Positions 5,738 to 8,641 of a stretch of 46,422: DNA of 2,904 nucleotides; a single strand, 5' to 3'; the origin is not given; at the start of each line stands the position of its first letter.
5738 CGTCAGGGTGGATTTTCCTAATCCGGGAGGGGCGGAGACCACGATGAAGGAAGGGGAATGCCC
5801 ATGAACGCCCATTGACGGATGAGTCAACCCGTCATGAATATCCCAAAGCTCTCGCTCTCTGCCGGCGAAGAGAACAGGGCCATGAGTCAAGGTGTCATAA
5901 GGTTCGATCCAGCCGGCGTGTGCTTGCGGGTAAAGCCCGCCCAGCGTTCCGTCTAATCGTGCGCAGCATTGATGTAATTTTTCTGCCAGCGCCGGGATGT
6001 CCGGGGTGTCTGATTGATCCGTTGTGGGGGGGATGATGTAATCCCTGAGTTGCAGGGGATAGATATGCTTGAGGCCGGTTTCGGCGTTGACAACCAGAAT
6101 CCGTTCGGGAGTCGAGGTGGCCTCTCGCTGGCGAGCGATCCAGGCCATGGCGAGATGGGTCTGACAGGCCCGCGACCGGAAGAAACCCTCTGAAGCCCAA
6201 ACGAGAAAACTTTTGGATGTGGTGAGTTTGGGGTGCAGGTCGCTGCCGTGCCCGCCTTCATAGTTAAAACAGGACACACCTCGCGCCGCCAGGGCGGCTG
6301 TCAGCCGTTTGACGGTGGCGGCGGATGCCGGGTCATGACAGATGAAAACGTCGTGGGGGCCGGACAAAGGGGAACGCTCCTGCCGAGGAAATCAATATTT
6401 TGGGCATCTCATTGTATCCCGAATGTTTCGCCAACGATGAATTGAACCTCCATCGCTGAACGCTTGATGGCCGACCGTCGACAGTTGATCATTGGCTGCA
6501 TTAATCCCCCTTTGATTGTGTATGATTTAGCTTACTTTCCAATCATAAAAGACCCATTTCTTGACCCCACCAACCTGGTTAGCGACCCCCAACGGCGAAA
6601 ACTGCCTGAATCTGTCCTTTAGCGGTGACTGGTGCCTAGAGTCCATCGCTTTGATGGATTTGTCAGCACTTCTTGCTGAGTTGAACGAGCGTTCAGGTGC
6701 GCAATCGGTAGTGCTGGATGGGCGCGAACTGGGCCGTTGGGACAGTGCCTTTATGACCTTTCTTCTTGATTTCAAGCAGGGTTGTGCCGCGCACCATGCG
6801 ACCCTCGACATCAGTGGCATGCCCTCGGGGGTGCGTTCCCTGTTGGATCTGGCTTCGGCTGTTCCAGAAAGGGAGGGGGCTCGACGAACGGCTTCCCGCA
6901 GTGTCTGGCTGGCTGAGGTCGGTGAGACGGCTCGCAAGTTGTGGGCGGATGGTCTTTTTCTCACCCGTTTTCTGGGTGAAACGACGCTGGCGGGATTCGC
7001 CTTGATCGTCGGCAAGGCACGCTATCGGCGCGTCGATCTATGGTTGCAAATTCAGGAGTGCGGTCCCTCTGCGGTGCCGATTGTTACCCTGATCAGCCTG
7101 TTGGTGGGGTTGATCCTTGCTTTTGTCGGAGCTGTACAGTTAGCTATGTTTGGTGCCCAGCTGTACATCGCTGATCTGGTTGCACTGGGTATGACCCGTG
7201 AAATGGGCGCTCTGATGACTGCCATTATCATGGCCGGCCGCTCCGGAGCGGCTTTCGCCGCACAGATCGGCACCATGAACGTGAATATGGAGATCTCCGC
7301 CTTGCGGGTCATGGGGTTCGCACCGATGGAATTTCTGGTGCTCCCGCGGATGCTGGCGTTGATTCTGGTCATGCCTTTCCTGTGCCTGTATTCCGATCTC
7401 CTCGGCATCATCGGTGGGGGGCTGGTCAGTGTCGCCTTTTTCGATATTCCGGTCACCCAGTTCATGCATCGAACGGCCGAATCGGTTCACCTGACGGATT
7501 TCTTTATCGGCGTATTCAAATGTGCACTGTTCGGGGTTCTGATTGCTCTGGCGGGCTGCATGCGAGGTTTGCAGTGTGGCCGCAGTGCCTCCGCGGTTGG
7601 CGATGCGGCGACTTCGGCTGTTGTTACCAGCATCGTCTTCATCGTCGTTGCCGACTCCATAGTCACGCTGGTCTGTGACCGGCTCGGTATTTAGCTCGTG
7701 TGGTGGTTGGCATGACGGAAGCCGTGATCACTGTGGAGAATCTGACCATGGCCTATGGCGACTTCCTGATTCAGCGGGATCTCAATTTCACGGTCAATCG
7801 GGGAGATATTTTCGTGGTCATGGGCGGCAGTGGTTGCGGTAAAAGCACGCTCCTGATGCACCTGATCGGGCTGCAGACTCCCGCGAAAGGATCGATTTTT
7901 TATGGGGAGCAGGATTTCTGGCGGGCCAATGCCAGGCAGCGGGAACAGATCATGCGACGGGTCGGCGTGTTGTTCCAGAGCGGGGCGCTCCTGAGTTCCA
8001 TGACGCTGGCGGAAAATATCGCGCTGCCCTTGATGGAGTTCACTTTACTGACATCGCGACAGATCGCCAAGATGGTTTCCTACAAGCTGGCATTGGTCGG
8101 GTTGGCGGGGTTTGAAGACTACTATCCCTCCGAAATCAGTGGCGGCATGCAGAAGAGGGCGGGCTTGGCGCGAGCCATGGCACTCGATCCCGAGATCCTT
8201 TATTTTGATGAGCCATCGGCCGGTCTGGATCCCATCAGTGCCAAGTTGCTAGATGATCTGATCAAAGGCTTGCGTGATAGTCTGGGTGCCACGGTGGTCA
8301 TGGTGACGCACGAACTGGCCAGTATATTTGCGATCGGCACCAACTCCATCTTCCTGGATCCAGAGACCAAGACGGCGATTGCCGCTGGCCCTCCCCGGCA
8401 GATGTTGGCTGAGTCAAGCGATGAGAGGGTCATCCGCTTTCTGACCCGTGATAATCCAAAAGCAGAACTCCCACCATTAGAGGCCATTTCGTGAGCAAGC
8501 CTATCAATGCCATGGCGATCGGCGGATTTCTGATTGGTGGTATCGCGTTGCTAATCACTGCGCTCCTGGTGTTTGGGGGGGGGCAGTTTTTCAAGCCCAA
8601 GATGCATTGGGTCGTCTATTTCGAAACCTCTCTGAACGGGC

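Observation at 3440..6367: Stand-alone TIR / NB-ARC(STAND) / TPR gene between argS and an MCE operon: candidate single-gene immune or signalling sensor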

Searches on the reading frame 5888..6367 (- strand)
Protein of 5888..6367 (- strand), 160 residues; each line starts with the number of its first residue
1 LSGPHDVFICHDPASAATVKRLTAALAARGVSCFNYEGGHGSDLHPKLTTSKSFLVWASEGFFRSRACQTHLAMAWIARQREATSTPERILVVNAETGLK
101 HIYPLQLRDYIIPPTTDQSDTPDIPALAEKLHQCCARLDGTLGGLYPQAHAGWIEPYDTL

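Call 23: search_solved_structures(query=A2, max_evalue=1, show_alignments=5)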
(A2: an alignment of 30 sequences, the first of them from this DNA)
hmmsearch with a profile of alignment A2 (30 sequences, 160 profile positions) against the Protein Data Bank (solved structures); distinct sequences matched with E-value up to 1: 53.
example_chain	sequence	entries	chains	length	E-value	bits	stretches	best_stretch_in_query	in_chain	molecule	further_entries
4lzp_B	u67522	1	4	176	4.4e-06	29.7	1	3-66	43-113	Putative uncharacterized protein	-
4lqc_A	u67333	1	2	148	2.7e-05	27.2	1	3-66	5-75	TcpB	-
4c7m_A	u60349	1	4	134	5.1e-05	26.2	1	6-66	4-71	Toll/interleukin-1 receptor domain-containing protein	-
7uwg_A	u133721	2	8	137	7.6e-05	25.7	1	3-64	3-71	Molecular chaperone Tir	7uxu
6o0w_A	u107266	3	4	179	8.4e-05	25.5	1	4-77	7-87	TIR-NB-LRR type resistance protein RUN1 | Disease resistance protein RUN1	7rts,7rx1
5ku7_A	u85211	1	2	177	8.4e-05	25.5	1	3-75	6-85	TIR-NB-LRR type resistance protein RPV1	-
8g83_A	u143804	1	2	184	0.00013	24.9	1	3-64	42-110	NAD(+) hydrolase AbTIR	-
3h16_A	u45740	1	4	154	0.00015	24.7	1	2-72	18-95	TIR protein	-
7s2z_A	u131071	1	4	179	0.00015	24.7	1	4-76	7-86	Disease resistance protein RUN1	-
5teb_A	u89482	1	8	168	0.008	19.1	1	3-79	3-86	Recognition of Peronospora parasitica 1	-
7uxr_A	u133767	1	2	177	0.011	18.7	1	3-39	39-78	TIR domain protein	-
4w8h_A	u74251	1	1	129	0.016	18.1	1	2-74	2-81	Toll-receptor-related 2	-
4w8g_A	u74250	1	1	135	0.018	18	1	2-74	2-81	Toll-receptor-related 2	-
7jlv_A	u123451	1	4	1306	0.033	17.1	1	3-73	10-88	Disease resistance protein Roq1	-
7jlu_A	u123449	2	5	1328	0.033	17.1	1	3-73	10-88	Disease resistance protein Roq1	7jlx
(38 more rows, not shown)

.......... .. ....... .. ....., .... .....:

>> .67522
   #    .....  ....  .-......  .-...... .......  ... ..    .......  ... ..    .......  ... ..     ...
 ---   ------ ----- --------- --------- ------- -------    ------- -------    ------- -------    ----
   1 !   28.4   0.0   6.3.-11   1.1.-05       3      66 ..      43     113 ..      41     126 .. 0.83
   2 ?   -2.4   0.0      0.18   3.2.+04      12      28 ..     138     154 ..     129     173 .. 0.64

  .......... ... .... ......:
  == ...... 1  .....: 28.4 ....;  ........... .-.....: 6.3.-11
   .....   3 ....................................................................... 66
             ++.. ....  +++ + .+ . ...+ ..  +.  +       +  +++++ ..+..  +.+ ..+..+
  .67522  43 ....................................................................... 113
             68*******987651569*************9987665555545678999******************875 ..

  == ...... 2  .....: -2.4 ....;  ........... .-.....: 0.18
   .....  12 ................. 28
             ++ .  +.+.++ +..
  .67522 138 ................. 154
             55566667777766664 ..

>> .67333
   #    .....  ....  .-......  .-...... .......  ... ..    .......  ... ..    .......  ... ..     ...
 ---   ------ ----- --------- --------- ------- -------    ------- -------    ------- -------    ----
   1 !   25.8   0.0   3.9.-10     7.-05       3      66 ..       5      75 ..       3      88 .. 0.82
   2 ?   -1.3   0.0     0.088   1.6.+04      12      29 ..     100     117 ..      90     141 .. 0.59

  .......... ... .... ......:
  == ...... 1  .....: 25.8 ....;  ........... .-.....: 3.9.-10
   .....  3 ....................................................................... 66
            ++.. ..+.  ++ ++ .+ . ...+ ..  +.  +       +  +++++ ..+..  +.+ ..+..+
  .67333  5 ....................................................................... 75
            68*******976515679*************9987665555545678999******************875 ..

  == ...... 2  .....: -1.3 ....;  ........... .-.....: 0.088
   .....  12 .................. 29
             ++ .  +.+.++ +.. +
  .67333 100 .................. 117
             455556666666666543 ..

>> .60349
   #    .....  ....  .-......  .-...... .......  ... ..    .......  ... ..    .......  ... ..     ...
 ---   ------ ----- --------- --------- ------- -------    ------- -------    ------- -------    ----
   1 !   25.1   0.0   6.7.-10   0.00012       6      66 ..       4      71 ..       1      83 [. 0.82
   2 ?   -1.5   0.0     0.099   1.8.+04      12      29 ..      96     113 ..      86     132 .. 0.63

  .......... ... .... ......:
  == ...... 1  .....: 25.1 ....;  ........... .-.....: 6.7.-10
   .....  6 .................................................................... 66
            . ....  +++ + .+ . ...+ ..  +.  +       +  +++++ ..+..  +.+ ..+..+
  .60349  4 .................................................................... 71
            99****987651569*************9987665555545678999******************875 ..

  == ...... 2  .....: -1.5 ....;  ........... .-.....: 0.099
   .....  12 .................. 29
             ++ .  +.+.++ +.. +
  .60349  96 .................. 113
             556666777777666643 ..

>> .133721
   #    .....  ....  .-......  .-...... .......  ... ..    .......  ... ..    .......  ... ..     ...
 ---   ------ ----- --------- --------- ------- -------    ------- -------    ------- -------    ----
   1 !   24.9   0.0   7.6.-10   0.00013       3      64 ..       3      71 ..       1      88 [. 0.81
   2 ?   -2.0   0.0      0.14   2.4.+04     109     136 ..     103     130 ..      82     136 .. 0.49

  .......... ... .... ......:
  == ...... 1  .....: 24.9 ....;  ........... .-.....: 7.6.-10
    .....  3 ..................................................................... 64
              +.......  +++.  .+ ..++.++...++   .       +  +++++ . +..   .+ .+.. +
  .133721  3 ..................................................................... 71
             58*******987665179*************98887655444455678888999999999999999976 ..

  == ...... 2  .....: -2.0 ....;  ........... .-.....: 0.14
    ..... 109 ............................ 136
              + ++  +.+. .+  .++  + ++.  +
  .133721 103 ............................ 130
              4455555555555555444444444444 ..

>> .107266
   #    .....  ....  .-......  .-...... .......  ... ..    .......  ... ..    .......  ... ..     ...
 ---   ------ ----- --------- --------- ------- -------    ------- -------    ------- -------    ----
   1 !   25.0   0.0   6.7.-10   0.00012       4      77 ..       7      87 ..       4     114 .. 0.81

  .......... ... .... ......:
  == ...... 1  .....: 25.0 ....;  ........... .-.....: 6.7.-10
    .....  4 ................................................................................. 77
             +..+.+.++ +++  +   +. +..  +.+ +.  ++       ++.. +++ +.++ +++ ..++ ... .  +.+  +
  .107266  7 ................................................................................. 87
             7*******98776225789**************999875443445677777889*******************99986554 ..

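Call 44: predict_structure(alignment_id=A2)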
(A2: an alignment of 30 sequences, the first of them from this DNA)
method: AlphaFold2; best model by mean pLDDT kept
length: 160 residues; sequences in the alignment: 30
mean_pLDDT: 84.2   pTM: 0.81
mean pLDDT of the five models: 84.2, 82.5, 82.2, 81.1, 81.0
residues with pLDDT >= 90: 81; 70-90: 51; 50-70: 24; < 50: 4
segments of 3 or more residues with pLDDT < 50: 116-118
pLDDT, mean of each block of 10 residues (from residue 1): 82 93 95 91 89 93 91 91 87 79 79 58 85 91 82 62
secondary structure, 60 per line:
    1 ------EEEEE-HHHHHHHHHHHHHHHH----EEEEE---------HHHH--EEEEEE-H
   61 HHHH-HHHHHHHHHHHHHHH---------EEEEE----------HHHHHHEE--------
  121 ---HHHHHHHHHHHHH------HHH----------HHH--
elements in order: E7-11 H13-28 E33-37 H47-50 E53-58 H60-64 H66-80 E90-94 H105-110 H124-136

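Call 49: fold_search(model_id=the predicted structure, library=pdb)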
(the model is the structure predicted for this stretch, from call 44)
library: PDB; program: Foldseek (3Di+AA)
matches with E <= 10: 1449; with E <= 0.001: 25
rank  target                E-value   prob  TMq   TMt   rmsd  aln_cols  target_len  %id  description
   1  4lzp_D                1.6e-06  1.00  0.50  0.60   7.5       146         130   25  Structure of the TIR domain of the immunosuppressor BtpA from Brucella (released 2013-11-06)
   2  4lzp_B                3.2e-06  1.00  0.48  0.58   7.1       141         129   27  Structure of the TIR domain of the immunosuppressor BtpA from Brucella (released 2013-11-06)
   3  4c7m_A                8.4e-06  1.00  0.52  0.61   5.2       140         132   24  The crystal structure of TcpB or BtpA TIR domain (released 2013-12-04)
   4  4c7m_D                9.5e-06  1.00  0.50  0.63   6.6       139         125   23  The crystal structure of TcpB or BtpA TIR domain (released 2013-12-04)
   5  4lzp_C                1.9e-05  1.00  0.50  0.49   7.6       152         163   22  Structure of the TIR domain of the immunosuppressor BtpA from Brucella (released 2013-11-06)
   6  4lqc_B                2.0e-05  1.00  0.50  0.59   6.9       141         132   27  The crystal structures of the Brucella protein TcpB and the TLR adaptor protein TIRAP show structural differences in m (released 2013-12-04)
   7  7uwg_C                2.5e-05  1.00  0.50  0.58   7.3       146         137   18  The crystal structure of the TIR domain-containing protein from Acinetobacter baumannii (AbTir) (released 2022-09-07)
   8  4c7m_B                2.6e-05  1.00  0.50  0.62   6.7       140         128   25  The crystal structure of TcpB or BtpA TIR domain (released 2013-12-04)
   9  7s2z_A                2.8e-05  1.00  0.48  0.46  11.9       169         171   18  Crystal structure of the E100A mutant TIR domain from the grapevine disease resistance protein RUN1 bound to NAD (released 2021-10-13)
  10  5uzb_A                3.2e-05  1.00  0.53  0.59   5.9       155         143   16  Cryo-EM structure of the MAL TIR domain filament (released 2017-07-26)
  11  7s2z_B                3.9e-05  1.00  0.58  0.55   6.1       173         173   16  Crystal structure of the E100A mutant TIR domain from the grapevine disease resistance protein RUN1 bound to NAD (released 2021-10-13)
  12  3h16_A                4.1e-05  1.00  0.52  0.60   6.4       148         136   19  Crystal structure of a bacteria TIR domain, PdTIR from Paracoccus denitrificans (released 2009-06-16)
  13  3h16_B                4.4e-05  1.00  0.61  0.69   3.7       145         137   20  Crystal structure of a bacteria TIR domain, PdTIR from Paracoccus denitrificans (released 2009-06-16)
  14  8g83_B                5.0e-05  1.00  0.57  0.65   4.7       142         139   19  Structure of NAD+ consuming protein Acinetobacter baumannii TIR domain (released 2023-10-11)
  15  7uwg_A                5.6e-05  1.00  0.59  0.68   4.4       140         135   20  The crystal structure of the TIR domain-containing protein from Acinetobacter baumannii (AbTir) (released 2022-09-07)
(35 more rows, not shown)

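Call 71: search_protein_representatives(alignment_id=A2)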
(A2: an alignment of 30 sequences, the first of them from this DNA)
Query: 30 sequences, 160 profile positions. Proteins with E-value up to 0.001 (for the whole library): 1297; up to 1e-10: 612; up to 1e-30: 18. The best 150 are listed.
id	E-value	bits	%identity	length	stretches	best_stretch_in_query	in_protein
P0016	2.4e-63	228.9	-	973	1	1-159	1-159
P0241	3.0e-61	222.1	-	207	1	2-159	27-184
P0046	9.8e-61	220.4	-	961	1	2-159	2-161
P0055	1.3e-56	207.0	-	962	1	3-159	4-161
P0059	7.0e-55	201.4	-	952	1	3-159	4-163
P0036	1.1e-48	181.3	-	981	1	1-159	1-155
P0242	3.5e-46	173.1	-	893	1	1-156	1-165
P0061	3.9e-45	169.7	-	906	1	2-158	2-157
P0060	5.4e-40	153.0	-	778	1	1-156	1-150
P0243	6.4e-40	152.7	-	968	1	1-159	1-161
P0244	4.8e-37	143.4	-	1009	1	2-158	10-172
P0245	2.5e-35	137.8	-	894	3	4-154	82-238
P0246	1.7e-32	128.6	-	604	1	2-154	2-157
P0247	1.8e-32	128.5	-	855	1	3-154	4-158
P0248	3.7e-32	127.5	-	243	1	4-154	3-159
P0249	5.0e-32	127.1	-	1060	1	4-154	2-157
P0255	2.3e-30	121.7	-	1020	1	3-154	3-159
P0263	2.1e-29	118.5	-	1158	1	5-157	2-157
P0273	2.6e-28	115.0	-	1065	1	4-154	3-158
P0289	4.5e-27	111.0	-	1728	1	2-154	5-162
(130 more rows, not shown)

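Call 74: search_protein_families(library=padloc, proteins=[P0249, P0255, P0263, P0273, P0289], max_evalue=0.001)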
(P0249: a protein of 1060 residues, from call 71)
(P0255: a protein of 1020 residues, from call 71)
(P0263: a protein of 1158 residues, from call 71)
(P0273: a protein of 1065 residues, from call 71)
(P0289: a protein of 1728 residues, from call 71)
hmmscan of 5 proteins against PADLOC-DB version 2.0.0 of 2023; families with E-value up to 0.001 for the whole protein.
P0249 (1060 aa): 3 families
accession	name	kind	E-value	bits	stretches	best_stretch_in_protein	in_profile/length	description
PDLC02012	SAVED5--SAVED_TIR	-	8.3e-12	42.9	1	4-102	15-110/404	-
PDLC05062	PDC-S66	-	1.1e-06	26.3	1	2-81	148-228/282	-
PDLC00417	ThsB1|ThsB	-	7.3e-05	20.4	1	3-80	167-245/303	TIR-like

P0255 (1020 aa): 4 families
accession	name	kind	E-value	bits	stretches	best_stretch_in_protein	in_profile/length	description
PDLC02012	SAVED5--SAVED_TIR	-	1.2e-06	25.9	1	5-102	14-109/404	-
PDLC05062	PDC-S66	-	0.00014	19.4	1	3-85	147-229/282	-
PDLC00418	ThsB1|ThsB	-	0.00018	19.4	1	5-81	5-88/155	TIR-like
PDLC00436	ThsB1|ThsB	-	0.00044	17.8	1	4-81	35-116/183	TIR-like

P0263 (1158 aa): 6 families
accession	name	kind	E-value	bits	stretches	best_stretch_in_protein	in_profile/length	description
PDLC05062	PDC-S66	-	1.3e-11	42.4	1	2-86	149-233/282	-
PDLC02012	SAVED5--SAVED_TIR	-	4.3e-10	37.2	1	3-99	15-109/404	-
PDLC00417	ThsB1|ThsB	-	1e-07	29.8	1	2-125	167-282/303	TIR-like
PDLC01169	TPR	-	1.9e-06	25.4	0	584-659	120-194/252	TPR repeats containing protein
PDLC04140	mad8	-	0.0005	17.7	0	184-233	18-67/314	mads_8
PDLC00420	ThsB1|ThsB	-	0.00097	16.4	0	1-80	1-84/319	TIR-like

P0273 (1065 aa): 2 families
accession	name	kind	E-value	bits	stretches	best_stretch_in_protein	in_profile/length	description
PDLC01169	TPR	-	7.1e-12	43.2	0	572-681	115-219/252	TPR repeats containing protein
PDLC05062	PDC-S66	-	0.00018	19.1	1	3-67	148-213/282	-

P0289 (1728 aa): 1 family
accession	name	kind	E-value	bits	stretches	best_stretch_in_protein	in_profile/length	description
PDLC05062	PDC-S66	-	7.4e-06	23.6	1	4-83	145-225/282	-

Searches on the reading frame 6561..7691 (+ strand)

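Call 8: search_protein_families(library=pfam, proteins=[window:6561-7691:+], max_evalue=0.001)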
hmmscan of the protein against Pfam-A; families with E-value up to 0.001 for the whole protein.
window:6561-7691:+ (377 aa): 2 families
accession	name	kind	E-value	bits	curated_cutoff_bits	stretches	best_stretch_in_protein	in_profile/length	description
PF02405.21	MlaE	-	3.5e-71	239.6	22.5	1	162-370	3-211/212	Permease MlaE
PF13466.11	STAS_2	-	2.1e-09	37.9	29.2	1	32-98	10-77/80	STAS domain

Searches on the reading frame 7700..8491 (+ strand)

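Call 8: search_protein_families(library=pfam, proteins=[window:7700-8491:+], max_evalue=0.001)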
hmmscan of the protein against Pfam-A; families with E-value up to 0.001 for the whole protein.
window:7700-8491:+ (264 aa): 2 families
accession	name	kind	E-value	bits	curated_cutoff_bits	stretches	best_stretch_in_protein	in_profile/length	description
PF00005.33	ABC_tran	-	2.2e-28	100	25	1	26-173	2-136/137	ABC transporter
PF13304.12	AAA_21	-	6.3e-06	26.9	27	1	143-205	235-299/304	AAA domain, putative AbiEii toxin, Type IV TA system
